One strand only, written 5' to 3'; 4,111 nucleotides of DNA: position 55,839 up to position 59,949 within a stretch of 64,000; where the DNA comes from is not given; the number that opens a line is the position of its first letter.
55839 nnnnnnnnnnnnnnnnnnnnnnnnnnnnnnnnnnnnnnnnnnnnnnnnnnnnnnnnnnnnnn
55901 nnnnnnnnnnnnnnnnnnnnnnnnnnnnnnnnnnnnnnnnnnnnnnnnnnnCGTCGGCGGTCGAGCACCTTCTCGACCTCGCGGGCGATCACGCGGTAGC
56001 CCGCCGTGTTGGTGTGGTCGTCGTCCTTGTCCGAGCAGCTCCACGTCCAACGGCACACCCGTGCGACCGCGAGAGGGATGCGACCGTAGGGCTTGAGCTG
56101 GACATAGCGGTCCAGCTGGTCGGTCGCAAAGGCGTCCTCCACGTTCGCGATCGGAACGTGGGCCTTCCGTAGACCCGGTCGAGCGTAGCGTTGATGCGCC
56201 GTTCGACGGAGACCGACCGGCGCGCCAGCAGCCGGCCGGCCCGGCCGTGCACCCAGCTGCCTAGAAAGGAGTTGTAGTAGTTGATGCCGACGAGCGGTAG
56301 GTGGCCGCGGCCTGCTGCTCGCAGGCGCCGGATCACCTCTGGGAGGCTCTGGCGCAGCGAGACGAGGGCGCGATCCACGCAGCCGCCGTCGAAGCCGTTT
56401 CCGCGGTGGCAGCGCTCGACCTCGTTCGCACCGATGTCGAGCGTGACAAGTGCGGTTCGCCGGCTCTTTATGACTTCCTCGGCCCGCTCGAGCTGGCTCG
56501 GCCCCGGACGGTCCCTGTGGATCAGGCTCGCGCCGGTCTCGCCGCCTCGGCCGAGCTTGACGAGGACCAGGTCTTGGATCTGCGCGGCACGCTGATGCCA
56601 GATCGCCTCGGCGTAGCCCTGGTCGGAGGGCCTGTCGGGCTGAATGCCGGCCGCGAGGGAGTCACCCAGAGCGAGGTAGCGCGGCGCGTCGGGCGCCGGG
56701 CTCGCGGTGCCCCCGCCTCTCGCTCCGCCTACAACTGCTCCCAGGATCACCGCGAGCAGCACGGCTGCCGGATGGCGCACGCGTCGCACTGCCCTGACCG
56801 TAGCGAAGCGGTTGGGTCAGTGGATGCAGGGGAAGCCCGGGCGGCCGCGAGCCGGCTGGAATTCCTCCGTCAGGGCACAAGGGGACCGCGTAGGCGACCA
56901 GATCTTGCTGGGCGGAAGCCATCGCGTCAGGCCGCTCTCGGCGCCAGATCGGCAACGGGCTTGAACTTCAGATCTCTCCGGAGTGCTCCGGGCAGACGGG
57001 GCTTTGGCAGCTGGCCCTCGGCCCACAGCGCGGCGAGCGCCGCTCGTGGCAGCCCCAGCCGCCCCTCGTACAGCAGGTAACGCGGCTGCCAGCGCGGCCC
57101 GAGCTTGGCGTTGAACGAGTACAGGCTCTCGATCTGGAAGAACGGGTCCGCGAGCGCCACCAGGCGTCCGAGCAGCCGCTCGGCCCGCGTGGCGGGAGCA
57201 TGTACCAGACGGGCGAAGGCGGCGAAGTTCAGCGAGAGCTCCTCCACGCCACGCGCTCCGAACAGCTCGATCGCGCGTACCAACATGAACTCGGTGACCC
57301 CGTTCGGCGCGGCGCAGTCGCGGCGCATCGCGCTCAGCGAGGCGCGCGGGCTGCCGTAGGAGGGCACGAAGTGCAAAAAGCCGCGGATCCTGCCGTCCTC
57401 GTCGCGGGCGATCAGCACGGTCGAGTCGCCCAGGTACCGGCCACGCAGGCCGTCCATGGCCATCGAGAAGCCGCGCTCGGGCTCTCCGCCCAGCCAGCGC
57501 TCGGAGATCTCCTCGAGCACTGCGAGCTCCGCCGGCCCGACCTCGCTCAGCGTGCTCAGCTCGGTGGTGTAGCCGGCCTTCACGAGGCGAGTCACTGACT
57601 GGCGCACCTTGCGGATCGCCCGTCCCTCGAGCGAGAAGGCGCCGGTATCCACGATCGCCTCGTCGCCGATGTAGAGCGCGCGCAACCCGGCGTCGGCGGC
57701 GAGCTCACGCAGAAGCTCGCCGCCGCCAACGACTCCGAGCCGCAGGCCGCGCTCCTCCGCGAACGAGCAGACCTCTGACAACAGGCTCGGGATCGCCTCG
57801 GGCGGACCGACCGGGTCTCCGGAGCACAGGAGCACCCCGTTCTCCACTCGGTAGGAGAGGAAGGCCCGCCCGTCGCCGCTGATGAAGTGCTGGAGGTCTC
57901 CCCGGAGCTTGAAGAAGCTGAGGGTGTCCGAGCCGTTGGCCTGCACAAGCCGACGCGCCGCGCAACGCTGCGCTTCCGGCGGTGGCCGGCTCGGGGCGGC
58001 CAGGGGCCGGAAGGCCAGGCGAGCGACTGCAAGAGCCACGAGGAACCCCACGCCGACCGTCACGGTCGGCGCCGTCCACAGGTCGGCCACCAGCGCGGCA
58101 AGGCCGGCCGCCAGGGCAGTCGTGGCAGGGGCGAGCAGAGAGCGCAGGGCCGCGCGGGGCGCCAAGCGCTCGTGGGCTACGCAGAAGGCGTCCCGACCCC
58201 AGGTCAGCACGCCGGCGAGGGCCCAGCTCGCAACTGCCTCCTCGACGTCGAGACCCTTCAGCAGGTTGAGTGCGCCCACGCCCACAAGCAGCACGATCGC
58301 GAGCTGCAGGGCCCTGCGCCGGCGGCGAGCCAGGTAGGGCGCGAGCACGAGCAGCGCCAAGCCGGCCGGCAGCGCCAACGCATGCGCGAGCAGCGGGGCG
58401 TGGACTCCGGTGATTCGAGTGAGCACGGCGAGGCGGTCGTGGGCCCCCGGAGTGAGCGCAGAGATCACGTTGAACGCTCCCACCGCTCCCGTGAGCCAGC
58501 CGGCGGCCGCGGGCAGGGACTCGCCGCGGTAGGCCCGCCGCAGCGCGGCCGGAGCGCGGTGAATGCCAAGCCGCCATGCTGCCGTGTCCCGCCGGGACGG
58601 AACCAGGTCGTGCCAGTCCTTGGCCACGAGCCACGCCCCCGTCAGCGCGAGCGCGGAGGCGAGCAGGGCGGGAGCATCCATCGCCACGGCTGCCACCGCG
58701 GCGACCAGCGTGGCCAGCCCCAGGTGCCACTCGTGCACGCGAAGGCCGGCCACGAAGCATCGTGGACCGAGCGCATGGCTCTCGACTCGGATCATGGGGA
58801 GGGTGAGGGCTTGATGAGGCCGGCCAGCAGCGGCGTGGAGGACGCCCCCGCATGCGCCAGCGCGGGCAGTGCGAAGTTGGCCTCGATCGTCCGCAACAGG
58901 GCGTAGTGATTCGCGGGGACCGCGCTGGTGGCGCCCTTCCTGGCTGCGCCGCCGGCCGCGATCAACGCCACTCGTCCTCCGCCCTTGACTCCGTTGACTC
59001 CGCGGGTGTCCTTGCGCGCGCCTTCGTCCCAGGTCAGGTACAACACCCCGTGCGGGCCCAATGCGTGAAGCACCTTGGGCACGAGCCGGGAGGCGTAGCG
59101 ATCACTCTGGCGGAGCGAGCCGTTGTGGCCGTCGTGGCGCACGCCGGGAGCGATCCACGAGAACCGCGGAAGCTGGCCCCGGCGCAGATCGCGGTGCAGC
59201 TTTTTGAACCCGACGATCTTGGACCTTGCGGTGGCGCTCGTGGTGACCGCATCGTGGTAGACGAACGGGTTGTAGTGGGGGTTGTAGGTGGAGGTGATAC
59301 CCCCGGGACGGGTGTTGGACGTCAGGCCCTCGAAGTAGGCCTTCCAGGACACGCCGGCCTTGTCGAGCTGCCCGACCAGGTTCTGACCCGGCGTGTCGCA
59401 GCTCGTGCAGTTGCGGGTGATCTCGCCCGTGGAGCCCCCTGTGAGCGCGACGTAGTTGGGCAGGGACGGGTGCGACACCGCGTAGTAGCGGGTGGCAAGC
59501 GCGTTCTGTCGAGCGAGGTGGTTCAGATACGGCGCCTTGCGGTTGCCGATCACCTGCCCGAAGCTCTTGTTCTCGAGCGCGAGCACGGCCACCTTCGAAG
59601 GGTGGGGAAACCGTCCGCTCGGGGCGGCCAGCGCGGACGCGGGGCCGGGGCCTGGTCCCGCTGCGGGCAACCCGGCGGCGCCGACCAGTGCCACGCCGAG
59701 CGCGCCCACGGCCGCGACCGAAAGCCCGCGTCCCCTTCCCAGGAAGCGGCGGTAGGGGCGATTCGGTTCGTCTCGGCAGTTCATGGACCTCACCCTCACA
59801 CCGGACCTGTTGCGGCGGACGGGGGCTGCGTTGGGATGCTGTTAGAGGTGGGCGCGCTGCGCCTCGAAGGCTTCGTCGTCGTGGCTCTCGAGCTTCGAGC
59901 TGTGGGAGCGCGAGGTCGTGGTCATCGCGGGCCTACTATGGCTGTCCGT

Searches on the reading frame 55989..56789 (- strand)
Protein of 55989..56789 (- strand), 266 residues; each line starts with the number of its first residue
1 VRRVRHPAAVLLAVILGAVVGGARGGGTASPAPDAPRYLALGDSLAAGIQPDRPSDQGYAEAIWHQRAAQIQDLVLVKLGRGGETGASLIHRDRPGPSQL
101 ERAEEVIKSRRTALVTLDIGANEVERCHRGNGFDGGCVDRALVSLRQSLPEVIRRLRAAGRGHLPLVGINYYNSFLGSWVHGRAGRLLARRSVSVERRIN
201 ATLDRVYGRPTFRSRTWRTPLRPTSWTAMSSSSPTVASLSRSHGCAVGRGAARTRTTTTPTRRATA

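Call 8: search_protein_families(library=pfam, proteins=[window:55989-56789:-])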
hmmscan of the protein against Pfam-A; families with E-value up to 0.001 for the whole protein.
window:55989-56789:- (266 aa): 2 families
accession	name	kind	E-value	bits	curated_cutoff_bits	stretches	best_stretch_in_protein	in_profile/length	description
PF13472.12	Lipase_GDSL_2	-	5.1e-08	34.1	32.9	1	40-184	1-123/178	GDSL-like Lipase/Acylhydrolase family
PF00657.28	Lipase_GDSL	-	1.7e-07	32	23.6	1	38-164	1-130/208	GDSL-like Lipase/Acylhydrolase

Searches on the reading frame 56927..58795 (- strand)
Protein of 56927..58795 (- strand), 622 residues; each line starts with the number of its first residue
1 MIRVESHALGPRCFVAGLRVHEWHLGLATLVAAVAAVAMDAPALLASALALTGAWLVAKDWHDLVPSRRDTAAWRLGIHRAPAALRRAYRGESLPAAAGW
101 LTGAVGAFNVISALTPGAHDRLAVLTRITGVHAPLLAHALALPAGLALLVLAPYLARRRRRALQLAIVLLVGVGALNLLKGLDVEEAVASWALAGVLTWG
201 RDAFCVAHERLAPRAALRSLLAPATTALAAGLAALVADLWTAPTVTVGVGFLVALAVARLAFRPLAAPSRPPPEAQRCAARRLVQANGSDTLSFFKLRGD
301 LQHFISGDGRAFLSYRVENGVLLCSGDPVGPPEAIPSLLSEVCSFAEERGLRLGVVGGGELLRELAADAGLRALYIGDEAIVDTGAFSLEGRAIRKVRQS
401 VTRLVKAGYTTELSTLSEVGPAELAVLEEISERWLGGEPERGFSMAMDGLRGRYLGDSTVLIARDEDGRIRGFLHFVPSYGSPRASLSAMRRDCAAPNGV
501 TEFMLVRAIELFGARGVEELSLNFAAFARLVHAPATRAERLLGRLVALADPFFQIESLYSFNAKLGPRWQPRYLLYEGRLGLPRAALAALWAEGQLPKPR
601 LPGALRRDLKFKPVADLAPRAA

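Call 8: search_protein_families(library=pfam, proteins=[window:56927-58795:-])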
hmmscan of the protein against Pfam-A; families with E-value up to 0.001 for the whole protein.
window:56927-58795:- (622 aa): 1 family
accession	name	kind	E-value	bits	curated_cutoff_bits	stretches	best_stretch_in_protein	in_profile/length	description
PF09924.15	LPG_synthase_C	-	2e-69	234.4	27.5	1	281-576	1-298/298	Phosphatidylglycerol lysyltransferase, C-terminal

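Call 16: find_encoding_contigs(protein=window:56927-58795:-, flank=10000, max_places=10)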
Protein window:56927-58795:- (622 aa): no gene with exactly this product is on record in the collection.

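Call 59: search_protein_families(library=ncbifam, proteins=[window:56927-58795:-], max_evalue=0.00001)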
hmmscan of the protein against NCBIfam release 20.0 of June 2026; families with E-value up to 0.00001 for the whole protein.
window:56927-58795:- (622 aa): 2 families
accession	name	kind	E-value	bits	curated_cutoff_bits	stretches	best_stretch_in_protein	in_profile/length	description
NF002821.0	PRK02983.1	equivalog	1.9e-83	281.1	742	1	240-600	207-573/1102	bifunctional lysylphosphatidylglycerol synthetase/lysine--tRNA ligase LysX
NF033480.1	bifunc_MprF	equivalog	3.3e-74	250.6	600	1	85-589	313-835/841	bifunctional lysylphosphatidylglycerol flippase/synthetase MprF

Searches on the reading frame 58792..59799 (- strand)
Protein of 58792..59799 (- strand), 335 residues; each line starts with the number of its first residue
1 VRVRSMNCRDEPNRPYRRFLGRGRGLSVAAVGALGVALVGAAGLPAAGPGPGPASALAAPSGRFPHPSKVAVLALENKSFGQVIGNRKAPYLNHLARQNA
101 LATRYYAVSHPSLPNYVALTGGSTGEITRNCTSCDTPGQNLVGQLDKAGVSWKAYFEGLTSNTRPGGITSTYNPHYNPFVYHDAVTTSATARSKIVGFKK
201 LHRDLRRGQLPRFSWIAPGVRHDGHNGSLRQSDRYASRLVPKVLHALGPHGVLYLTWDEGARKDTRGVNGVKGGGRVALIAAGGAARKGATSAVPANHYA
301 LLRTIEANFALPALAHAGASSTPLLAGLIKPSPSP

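Call 8: search_protein_families(library=pfam, proteins=[window:58792-59799:-])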
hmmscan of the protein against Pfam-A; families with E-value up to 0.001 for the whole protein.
window:58792-59799:- (335 aa): 1 family
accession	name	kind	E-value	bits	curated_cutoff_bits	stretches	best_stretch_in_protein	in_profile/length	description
PF04185.19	Phosphoesterase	-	2e-25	90.1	23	1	86-312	104-356/356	Phosphoesterase family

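Call 27: find_homologous_proteins(query=window:58792-59799:-)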
Query window:58792-59799:- (335 aa): 1467 proteins with E <= 0.001 among 8000 candidates; the best 120 are listed.
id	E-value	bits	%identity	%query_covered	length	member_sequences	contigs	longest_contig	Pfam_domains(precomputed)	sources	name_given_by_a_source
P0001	1.5e-204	697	94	99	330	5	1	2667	PF04185.20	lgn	-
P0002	7.0e-166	570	79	98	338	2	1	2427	PF04185.20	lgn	-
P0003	7.8e-145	500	72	97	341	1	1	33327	PF04185.20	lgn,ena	-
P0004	6.3e-140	484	72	91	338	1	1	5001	PF04185.20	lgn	-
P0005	1.1e-137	477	72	87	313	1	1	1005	PF04185.20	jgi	jgi:hypothetical protein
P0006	5.0e-133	462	69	90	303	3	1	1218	PF04185.20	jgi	jgi:phosphatidylinositol-3-phosphatase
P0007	5.5e-132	458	69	91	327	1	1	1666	PF04185.20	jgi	jgi:hypothetical protein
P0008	5.3e-131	455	75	79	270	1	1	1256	PF04185.20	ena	-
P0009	8.7e-131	454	76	79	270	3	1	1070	PF04185.20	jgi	jgi:hypothetical protein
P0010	4.0e-130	452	69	87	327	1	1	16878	PF04185.20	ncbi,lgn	-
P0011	6.1e-129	448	68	88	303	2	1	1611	PF04185.20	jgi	jgi:hypothetical protein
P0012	1.4e-128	447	64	95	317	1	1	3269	PF04185.20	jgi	jgi:hypothetical protein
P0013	4.6e-128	445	72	82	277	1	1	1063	PF04185.20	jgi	jgi:hypothetical protein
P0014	1.2e-127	444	65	92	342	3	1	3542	PF04185.20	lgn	-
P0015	4.8e-127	442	70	83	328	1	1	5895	PF04185.20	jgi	jgi:hypothetical protein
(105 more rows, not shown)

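Call 29: find_encoding_contigs(protein=P0001, flank=10000, max_places=5)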
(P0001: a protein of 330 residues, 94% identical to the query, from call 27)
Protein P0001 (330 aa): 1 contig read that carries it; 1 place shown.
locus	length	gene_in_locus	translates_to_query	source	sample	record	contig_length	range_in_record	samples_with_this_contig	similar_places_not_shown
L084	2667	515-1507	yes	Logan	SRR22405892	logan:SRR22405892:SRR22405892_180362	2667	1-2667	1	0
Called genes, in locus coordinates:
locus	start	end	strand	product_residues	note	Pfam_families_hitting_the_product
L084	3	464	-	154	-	?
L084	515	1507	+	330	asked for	PF04185:Phosphoesterase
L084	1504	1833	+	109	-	-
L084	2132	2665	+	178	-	?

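Call 30: find_encoding_contigs(protein=P0003, flank=10000, max_places=5)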
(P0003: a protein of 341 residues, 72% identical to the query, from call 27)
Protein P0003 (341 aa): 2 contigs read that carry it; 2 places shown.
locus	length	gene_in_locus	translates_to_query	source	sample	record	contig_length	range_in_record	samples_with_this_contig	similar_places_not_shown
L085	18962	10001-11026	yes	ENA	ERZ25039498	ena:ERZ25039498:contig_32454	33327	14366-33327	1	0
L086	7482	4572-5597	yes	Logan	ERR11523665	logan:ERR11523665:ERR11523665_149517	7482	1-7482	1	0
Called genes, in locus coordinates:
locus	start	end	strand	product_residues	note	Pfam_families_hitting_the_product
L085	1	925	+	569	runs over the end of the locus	PF09924:LPG_synthase_C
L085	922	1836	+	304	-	PF00756:Esterase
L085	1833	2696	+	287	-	-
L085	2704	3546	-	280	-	PF00657:Lipase_GDSL (weak), PF13472:Lipase_GDSL_2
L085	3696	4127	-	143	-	-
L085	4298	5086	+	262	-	PF13641:Glyco_tranf_2_3 (weak), PF00535:Glycos_transf_2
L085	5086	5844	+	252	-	PF00072:Response_reg, PF00486:Trans_reg_C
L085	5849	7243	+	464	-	PF00512:HisKA, PF02518:HATPase_c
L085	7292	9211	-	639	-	PF09924:LPG_synthase_C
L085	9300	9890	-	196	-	PF09335:VTT_dom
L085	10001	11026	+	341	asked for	PF04185:Phosphoesterase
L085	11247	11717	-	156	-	-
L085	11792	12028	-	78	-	PF06262:Zincin_1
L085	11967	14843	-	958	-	PF02687:FtsX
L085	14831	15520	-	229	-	PF00005:ABC_tran, PF13304:AAA_21 (faint)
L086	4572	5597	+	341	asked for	PF04185:Phosphoesterase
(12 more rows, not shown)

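Call 31: find_encoding_contigs(protein=P0002, flank=10000, max_places=5)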
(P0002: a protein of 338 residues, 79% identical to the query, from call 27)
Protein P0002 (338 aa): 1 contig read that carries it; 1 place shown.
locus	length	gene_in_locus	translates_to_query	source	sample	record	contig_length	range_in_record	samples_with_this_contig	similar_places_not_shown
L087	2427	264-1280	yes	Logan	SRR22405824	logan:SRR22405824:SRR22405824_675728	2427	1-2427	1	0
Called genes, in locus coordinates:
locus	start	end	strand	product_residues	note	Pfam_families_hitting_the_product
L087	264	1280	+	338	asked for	PF04185:Phosphoesterase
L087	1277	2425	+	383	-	?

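Call 59: search_protein_families(library=ncbifam, proteins=[window:58792-59799:-], max_evalue=0.00001)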
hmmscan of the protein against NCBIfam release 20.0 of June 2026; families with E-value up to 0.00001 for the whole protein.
window:58792-59799:- (335 aa): 1 family
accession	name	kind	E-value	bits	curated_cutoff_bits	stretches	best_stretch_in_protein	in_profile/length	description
TIGR03396.1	PC_PLC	equivalog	3.5e-07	29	580.25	1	142-248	216-320/688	phosphocholine-specific phospholipase C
